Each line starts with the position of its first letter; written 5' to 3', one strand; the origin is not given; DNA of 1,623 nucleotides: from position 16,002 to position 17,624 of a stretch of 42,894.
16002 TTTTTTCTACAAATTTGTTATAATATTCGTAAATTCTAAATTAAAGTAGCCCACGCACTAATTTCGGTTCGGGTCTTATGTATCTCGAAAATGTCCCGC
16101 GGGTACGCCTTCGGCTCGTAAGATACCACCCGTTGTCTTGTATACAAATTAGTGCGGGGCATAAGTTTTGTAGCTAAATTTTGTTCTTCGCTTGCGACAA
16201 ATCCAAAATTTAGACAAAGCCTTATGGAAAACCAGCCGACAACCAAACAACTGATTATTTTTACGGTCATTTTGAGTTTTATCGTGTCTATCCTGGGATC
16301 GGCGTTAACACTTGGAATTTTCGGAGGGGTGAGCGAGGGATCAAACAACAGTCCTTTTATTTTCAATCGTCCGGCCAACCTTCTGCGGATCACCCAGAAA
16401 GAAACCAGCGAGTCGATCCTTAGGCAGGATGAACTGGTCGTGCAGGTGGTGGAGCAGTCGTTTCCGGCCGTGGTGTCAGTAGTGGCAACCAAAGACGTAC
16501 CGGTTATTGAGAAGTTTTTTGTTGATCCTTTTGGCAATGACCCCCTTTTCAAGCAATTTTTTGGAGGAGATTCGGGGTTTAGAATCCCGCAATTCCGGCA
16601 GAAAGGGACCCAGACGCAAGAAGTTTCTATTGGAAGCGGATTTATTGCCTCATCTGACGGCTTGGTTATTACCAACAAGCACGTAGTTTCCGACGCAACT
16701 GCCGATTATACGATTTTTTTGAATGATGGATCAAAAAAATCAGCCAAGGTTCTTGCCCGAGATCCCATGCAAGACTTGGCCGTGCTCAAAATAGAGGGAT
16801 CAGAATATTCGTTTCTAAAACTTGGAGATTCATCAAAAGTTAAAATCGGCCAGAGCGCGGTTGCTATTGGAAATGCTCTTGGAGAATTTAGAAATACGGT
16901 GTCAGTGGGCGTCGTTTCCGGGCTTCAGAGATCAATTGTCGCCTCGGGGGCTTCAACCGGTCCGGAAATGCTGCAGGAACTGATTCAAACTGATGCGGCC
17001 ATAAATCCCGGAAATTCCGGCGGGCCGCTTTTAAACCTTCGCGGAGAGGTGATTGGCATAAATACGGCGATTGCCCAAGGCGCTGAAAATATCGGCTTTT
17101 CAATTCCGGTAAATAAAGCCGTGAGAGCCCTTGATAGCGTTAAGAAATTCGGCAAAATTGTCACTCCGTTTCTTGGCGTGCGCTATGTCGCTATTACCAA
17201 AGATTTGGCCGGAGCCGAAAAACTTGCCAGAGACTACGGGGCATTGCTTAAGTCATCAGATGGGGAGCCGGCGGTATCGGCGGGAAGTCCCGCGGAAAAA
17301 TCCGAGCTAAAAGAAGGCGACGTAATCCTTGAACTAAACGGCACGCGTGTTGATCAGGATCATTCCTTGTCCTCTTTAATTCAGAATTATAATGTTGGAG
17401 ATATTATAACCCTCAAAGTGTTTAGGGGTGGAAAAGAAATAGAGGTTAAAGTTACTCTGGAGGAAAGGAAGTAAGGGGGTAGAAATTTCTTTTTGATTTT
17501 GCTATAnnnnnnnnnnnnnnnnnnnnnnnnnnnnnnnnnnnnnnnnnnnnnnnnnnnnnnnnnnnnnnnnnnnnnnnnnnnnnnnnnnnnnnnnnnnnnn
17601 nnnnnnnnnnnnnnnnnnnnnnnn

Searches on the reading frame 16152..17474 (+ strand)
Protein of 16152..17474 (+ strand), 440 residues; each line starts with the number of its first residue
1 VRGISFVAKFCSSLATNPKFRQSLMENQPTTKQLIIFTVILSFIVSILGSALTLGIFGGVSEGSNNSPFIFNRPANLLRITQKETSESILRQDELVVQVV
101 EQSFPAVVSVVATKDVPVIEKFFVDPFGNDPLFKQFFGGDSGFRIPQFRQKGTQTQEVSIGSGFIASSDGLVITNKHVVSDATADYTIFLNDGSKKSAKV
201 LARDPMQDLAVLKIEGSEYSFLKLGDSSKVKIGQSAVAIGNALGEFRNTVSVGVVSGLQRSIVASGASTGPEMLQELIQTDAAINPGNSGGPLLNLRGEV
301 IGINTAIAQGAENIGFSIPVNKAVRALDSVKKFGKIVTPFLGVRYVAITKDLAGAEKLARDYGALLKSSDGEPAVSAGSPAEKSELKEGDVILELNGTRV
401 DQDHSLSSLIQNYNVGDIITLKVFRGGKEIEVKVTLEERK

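Call 8: search_protein_families(library=pfam, proteins=[window:16152-17474:+])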
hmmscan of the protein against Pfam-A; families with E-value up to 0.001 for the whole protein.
window:16152-17474:+ (440 aa): 6 families
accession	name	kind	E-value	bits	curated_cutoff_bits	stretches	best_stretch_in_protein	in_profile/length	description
PF13365.12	Trypsin_2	-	5.4e-33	115.2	27.6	1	161-303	1-144/144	Trypsin-like peptidase domain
PF00089.32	Trypsin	-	4.6e-19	69.6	20.6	1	159-324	25-217/220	Trypsin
PF13180.12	PDZ_2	-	9.5e-13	48.7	27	1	374-436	15-80/80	PDZ domain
PF17820.7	PDZ_6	-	6e-09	36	27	1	374-423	4-52/54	PDZ domain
PF00595.29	PDZ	-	3.2e-05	24.6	23.2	1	375-423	32-80/81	PDZ domain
PF10459.15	Peptidase_S46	-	3.8e-05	23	22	0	281-304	627-650/698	Peptidase S46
